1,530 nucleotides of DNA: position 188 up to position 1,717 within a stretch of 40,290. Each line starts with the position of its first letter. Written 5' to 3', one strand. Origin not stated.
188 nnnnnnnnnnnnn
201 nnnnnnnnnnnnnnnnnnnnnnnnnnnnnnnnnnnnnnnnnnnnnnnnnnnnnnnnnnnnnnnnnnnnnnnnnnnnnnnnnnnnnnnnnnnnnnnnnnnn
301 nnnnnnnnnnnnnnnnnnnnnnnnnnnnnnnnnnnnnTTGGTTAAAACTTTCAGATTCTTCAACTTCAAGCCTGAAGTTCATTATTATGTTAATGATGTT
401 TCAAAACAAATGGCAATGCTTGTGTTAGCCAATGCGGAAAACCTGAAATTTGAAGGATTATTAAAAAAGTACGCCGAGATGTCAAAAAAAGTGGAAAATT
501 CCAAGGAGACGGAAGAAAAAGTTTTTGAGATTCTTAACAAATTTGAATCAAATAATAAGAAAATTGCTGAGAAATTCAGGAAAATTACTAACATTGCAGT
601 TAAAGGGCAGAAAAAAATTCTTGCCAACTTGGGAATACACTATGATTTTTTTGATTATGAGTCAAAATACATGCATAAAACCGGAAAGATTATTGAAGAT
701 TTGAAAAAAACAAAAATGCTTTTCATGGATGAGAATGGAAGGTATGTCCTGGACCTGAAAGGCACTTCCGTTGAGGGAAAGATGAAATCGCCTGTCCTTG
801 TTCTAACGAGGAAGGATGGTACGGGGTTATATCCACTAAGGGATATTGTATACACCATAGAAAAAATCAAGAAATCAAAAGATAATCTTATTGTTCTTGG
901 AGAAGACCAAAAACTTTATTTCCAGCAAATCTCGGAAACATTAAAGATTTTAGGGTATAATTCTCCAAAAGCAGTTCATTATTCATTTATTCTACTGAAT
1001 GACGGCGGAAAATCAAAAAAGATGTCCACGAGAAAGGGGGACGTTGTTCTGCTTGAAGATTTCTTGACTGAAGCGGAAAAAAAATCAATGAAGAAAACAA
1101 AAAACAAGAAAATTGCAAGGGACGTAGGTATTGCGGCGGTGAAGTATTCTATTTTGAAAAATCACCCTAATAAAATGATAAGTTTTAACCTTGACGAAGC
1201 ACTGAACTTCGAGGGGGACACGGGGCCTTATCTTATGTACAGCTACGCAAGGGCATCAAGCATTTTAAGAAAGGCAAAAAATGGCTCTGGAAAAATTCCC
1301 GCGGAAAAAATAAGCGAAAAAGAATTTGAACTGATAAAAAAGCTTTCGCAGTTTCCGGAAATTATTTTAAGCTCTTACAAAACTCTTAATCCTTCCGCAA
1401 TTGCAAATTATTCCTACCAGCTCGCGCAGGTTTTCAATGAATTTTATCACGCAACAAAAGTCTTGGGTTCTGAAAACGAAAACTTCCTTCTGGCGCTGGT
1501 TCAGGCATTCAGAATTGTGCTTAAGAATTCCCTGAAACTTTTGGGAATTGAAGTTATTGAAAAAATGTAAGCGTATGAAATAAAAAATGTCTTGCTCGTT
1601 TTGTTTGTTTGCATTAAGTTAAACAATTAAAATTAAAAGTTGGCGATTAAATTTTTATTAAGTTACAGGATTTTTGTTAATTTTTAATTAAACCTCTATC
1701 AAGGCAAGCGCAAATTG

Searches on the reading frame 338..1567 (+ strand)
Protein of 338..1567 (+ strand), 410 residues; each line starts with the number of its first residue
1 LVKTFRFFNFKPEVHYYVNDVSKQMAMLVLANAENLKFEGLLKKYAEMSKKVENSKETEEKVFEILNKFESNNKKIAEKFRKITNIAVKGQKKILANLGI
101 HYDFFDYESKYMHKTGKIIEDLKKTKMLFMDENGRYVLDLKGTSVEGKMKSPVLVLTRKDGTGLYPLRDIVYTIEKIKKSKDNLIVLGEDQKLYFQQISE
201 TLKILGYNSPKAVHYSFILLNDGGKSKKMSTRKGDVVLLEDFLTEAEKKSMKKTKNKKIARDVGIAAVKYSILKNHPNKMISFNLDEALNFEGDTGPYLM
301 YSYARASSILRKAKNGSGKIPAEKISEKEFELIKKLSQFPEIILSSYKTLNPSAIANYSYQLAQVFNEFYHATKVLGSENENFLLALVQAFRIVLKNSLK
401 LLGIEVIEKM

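Call 19: search_protein_families(library=pfam, proteins=[window:338-1567:+])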
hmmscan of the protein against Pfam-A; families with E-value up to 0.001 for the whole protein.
window:338-1567:+ (410 aa): 3 families
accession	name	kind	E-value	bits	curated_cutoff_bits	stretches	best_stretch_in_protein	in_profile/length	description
PF05746.21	DALR_1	-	3.7e-32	111.3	22.3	1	299-410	1-117/117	DALR anticodon binding domain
PF00750.26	tRNA-synt_1d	-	9.4e-25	87.7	23.3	1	3-275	51-339/349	tRNA synthetases class I (R), catalytic domain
PF01921.24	tRNA-synt_1f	-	5.2e-05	22.8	27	1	199-252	255-306/360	tRNA synthetases class I (K)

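Call 23: find_encoding_contigs(protein=window:338-1567:+, flank=10000, max_places=2)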
Protein window:338-1567:+ (410 aa): no gene with exactly this product is on record in the collection.
